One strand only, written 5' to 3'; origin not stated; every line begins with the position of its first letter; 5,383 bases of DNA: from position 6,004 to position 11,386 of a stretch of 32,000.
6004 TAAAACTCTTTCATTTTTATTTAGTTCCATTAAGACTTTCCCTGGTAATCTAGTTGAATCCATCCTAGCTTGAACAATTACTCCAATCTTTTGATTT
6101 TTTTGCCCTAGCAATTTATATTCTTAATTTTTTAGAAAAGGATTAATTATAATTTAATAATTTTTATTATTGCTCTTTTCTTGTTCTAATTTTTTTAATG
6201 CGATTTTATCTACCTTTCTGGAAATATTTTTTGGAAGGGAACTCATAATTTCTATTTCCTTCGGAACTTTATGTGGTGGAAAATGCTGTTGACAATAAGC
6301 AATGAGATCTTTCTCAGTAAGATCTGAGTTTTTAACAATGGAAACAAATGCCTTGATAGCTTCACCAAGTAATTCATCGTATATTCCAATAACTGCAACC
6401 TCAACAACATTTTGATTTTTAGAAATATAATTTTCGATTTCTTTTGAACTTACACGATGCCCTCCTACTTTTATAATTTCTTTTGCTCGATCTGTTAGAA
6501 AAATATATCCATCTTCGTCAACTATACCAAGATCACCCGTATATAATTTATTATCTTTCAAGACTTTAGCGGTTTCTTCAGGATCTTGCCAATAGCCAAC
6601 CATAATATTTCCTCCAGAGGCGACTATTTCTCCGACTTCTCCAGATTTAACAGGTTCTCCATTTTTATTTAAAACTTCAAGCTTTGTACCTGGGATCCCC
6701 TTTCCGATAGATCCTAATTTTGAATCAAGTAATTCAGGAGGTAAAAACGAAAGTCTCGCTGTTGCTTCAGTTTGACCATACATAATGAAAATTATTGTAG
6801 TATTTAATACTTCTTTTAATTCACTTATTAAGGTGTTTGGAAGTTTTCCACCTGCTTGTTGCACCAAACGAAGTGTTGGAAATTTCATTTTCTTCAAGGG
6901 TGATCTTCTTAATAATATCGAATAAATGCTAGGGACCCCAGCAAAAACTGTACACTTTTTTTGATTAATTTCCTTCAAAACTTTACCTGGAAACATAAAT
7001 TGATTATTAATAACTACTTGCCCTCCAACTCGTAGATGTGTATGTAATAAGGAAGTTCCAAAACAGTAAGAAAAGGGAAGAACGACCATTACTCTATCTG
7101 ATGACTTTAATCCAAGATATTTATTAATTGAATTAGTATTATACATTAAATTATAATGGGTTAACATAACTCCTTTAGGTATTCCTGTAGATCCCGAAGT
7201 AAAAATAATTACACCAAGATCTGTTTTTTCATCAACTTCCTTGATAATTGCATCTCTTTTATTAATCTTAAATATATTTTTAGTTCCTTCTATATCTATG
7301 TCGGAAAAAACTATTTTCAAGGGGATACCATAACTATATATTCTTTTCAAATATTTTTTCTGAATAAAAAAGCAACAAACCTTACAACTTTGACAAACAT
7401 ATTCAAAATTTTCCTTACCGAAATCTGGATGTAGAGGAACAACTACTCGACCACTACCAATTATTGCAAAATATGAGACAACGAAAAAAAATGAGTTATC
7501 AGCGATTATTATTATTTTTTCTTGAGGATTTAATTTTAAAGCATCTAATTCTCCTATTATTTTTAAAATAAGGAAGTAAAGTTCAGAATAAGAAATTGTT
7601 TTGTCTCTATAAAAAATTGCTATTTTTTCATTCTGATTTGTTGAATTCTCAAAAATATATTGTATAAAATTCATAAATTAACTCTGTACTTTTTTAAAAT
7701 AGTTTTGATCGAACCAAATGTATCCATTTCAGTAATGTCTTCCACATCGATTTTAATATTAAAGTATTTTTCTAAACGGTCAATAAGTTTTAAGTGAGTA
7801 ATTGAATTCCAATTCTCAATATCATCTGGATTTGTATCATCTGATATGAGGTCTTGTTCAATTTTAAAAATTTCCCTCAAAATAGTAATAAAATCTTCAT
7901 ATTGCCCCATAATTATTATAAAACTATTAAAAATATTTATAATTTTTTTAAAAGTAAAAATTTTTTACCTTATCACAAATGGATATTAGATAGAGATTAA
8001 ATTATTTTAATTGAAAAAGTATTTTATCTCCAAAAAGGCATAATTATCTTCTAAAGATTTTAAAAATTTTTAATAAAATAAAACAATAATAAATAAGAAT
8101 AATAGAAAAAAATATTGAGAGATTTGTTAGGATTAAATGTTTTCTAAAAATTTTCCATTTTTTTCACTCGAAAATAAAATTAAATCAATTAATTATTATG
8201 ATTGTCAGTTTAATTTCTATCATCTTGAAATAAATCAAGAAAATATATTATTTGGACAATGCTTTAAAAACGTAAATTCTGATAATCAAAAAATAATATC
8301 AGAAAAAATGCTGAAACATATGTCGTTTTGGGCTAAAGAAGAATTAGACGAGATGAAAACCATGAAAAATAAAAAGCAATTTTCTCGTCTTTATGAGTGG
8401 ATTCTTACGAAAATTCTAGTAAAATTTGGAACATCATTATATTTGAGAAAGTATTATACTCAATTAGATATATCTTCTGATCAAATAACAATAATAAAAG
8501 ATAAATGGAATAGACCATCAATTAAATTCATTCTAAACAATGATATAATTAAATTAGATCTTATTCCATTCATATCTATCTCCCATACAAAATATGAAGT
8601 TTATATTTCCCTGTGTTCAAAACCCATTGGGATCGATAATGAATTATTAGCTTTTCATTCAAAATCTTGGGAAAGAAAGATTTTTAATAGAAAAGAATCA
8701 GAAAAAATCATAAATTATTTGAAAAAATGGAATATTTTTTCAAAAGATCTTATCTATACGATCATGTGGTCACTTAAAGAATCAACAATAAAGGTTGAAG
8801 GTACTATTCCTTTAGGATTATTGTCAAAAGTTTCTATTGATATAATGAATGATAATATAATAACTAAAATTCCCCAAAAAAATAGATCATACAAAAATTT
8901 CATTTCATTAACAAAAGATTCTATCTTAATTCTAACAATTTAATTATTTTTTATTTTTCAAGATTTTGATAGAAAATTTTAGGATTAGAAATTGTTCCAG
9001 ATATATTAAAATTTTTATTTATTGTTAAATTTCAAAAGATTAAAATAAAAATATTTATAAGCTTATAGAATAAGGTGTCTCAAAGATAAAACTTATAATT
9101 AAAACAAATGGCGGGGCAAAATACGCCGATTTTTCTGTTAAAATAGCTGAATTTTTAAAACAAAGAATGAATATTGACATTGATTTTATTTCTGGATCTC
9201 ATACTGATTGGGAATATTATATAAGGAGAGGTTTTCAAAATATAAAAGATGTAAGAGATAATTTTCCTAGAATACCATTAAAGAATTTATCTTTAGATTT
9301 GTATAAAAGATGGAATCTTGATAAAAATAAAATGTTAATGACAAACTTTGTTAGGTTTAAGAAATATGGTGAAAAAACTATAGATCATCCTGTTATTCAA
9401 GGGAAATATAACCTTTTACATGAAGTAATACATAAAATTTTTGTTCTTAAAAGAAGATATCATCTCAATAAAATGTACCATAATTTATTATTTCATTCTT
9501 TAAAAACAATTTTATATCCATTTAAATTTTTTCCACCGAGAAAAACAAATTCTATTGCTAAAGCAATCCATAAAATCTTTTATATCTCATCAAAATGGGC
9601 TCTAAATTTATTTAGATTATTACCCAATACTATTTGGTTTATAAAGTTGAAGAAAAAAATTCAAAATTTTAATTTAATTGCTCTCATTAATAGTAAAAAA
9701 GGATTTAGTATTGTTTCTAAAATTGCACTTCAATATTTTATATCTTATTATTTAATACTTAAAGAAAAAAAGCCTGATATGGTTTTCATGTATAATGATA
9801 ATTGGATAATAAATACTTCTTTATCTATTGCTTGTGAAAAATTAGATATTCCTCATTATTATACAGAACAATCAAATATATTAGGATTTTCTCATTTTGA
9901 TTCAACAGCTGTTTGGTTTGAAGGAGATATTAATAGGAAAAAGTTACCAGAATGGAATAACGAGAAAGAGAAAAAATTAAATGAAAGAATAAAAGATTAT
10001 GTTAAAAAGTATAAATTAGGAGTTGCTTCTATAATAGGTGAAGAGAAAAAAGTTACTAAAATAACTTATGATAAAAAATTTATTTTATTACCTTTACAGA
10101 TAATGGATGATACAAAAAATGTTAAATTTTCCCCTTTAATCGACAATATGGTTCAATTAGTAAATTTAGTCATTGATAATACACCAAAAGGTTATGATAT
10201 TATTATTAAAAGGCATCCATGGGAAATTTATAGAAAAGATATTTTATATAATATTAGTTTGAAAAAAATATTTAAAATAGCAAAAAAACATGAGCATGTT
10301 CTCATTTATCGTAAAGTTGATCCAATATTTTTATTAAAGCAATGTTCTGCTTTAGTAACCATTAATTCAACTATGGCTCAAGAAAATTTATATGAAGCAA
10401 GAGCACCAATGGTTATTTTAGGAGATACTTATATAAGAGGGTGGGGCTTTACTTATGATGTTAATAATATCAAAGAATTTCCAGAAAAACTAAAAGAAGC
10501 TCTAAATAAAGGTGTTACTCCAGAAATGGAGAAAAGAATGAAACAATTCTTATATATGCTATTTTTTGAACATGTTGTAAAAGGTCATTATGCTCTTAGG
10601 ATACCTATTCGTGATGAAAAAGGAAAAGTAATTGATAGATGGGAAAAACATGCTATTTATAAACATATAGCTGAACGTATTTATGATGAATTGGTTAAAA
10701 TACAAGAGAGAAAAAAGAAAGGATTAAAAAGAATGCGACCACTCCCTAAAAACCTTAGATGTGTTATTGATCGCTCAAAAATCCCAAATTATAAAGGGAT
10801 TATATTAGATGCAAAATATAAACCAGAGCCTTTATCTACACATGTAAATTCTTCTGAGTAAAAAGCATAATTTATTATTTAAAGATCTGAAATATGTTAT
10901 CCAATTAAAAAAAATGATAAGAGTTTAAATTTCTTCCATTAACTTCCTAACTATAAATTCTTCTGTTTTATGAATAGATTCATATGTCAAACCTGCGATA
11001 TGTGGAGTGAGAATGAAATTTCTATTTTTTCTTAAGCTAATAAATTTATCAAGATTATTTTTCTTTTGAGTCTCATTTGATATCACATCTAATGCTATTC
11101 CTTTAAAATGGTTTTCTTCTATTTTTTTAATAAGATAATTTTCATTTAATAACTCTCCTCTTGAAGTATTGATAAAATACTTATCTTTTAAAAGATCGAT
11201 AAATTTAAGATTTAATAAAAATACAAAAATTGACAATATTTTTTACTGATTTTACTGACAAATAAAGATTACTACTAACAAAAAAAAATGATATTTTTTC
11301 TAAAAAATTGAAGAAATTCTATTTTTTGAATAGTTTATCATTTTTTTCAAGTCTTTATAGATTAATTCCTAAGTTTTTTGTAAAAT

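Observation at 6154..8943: Self-contained ACP / adenylating ligase / PPTase module inside a nonulosonic-acid locus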

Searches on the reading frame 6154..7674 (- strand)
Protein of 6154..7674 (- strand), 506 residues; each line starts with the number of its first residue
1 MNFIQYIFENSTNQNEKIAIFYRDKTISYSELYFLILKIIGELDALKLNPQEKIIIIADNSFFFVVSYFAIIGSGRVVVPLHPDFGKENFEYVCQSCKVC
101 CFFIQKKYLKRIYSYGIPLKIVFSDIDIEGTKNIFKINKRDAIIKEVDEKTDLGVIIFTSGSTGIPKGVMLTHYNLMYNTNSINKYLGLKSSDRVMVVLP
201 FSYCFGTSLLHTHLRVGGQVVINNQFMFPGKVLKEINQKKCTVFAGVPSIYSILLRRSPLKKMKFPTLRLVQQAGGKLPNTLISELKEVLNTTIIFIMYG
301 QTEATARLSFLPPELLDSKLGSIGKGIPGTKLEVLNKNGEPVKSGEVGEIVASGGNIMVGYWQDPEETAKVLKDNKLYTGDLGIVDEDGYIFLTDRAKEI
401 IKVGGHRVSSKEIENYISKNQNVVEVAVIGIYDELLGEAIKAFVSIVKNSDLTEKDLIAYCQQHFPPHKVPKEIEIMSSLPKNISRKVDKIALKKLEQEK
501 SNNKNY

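Call 3: search_protein_families(library=pfam, proteins=[window:6154-7674:-], max_evalue=0.01)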
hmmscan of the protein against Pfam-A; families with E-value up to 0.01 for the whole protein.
window:6154-7674:- (506 aa): 2 families
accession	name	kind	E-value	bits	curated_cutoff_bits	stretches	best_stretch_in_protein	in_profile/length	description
PF00501.34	AMP-binding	-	1.1e-71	242.2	29.9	1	9-362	3-384/384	AMP-binding enzyme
PF13193.12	AMP-binding_C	-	1.5e-17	64.7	24.5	1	412-487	1-76/76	AMP-binding enzyme C-terminal domain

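Call 6: search_protein_families(library=ncbifam, proteins=[window:6154-7674:-], max_evalue=0.01)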
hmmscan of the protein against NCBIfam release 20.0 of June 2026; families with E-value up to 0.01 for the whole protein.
window:6154-7674:- (506 aa): 106 families (the best 25 are shown)
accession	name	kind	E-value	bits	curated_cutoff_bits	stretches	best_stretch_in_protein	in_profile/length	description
NF004837.0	PRK06187.1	subfamily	9.5e-104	347.5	476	1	6-502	13-527/531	long-chain-fatty-acid--CoA ligase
TIGR03098.1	ligase_PEP_1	hypoth_equivalog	4.6e-101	338.8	592.35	1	6-495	5-516/517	acyl-CoA ligase (AMP-forming), exosortase A system-associated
NF006182.0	PRK08316.1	subfamily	8.6e-91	305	663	1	12-496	22-516/523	fatty acyl-CoA synthetase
NF005307.0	PRK06839.1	equivalog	3e-82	276.9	748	1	4-498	4-494/496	o-succinylbenzoate--CoA ligase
NF009233.0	PRK12583.1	subfamily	2.1e-78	264.1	832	2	150-498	200-551/558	fatty acid CoA ligase family protein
NF005702.0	PRK07514.1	subfamily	5.9e-73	245.9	558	1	3-495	5-498/506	malonyl-CoA synthase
NF005801.1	PRK07656.1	equivalog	1.1e-72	245.4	657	1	13-493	13-499/500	FadD3 family acyl-CoA ligase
NF002966.0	PRK03640.1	equivalog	3.5e-72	243.5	556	1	13-499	14-482/483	o-succinylbenzoate--CoA ligase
NF052269.1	Staph_lig_FadD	equivalog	9.4e-72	241.9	650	1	5-502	4-498/499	long-chain-fatty-acid--CoA ligase FadD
NF006181.0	PRK08314.1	subfamily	3.2e-71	240.3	705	2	147-503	200-560/563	long-chain-fatty-acid--CoA ligase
NF004797.0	PRK06145.1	equivalog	1.3e-69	234.8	850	1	12-495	13-493/499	acyl-CoA synthetase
NF006523.0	PRK08974.1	equivalog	3.2e-69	233.6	884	1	107-503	169-559/561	long-chain-fatty-acid--CoA ligase FadD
NF004511.1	PRK05852.1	equivalog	6.6e-68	229.6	650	1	24-495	24-502/505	FadD7 family fatty acid--CoA ligase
NF005463.0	PRK07059.1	subfamily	4.4e-66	223.4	869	1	103-498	164-554/557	long-chain-fatty-acid--CoA ligase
NF004229.0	PRK05677.1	subfamily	8.5e-66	222.6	879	1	107-503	170-561/563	long-chain-fatty-acid--CoA ligase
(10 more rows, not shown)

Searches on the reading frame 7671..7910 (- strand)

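Call 3: search_protein_families(library=pfam, proteins=[window:7671-7910:-], max_evalue=0.01)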
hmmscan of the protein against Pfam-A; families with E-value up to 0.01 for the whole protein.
window:7671-7910:- (79 aa): 1 family
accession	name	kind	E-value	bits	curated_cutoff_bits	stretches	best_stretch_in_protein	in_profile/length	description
PF00550.31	PP-binding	-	1.2e-06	29.1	20.8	1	7-68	3-63/67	Phosphopantetheine attachment site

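Call 6: search_protein_families(library=ncbifam, proteins=[window:7671-7910:-], max_evalue=0.01)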
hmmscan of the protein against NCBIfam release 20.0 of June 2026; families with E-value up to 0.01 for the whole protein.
window:7671-7910:- (79 aa): 4 families
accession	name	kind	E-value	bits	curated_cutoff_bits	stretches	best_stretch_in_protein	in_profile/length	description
NF002150.0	PRK00982.1-4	subfamily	7.9e-06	26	66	1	4-68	7-71/80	acyl carrier protein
NF006031.0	PRK08172.1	equivalog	0.0053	17.4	76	1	36-74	38-76/82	acyl carrier protein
NF002148.0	PRK00982.1-2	subfamily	0.0063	16.3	71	1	8-73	10-75/79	acyl carrier protein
NF058660.1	cispen_ACP_AmcB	equivalog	0.0085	16.3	80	0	16-72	17-72/80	cispentacin biosynthesis acyl carrier protein AmcB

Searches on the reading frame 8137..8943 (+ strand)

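Call 3: search_protein_families(library=pfam, proteins=[window:8137-8943:+], max_evalue=0.01)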
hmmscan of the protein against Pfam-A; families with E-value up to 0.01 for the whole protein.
window:8137-8943:+ (268 aa): 1 family
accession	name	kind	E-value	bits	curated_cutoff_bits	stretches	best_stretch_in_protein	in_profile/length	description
PF01648.25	ACPS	-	0.00028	21.3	25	1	163-224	1-64/111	4'-phosphopantetheinyl transferase superfamily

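Call 6: search_protein_families(library=ncbifam, proteins=[window:8137-8943:+], max_evalue=0.01)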
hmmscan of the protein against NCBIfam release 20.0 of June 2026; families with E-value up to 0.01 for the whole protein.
window:8137-8943:+ (268 aa): 1 family
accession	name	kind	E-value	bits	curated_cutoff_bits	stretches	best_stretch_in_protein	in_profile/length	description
TIGR00556.1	pantethn_trn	domain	6.8e-05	23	45.35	0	162-240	3-84/128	phosphopantetheine--protein transferase domain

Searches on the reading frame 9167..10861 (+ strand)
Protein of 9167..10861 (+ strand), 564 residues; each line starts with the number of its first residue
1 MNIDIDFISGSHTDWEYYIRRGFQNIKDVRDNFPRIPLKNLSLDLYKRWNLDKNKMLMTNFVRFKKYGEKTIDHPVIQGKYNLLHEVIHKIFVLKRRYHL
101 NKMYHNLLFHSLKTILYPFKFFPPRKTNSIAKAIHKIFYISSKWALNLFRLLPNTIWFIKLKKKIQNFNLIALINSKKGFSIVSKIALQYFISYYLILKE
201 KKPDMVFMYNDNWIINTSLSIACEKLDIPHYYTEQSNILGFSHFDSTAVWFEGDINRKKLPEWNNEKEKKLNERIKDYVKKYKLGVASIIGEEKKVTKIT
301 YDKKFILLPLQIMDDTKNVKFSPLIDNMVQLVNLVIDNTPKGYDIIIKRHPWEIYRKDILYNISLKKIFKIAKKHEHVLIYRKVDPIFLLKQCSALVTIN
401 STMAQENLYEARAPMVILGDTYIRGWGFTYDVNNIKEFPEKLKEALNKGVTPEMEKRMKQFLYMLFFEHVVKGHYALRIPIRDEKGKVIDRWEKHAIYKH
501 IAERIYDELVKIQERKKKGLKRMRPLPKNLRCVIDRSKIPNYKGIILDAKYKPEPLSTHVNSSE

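Call 4: search_protein_families(library=pfam, proteins=[window:9167-10861:+], max_evalue=0.01)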
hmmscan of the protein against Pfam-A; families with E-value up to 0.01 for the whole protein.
window:9167-10861:+ (564 aa): 1 family
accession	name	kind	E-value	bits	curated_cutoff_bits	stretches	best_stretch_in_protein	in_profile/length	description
PF05159.20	Capsule_synth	-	6.6e-16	59.1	20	1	255-436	96-279/310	Capsule polysaccharide biosynthesis protein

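Call 6: search_protein_families(library=ncbifam, proteins=[window:9167-10861:+], max_evalue=0.01)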
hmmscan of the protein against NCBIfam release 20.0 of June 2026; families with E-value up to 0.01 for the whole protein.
window:9167-10861:+ (564 aa): 0 families

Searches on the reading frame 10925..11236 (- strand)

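Call 4: search_protein_families(library=pfam, proteins=[window:10925-11236:-], max_evalue=0.01)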
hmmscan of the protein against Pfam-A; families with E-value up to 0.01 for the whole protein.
window:10925-11236:- (103 aa): 1 family
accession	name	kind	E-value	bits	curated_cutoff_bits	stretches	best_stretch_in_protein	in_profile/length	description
PF02826.25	2-Hacid_dh_C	-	3.6e-15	56.2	25.1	1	9-81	110-178/178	D-isomer specific 2-hydroxyacid dehydrogenase, NAD binding domain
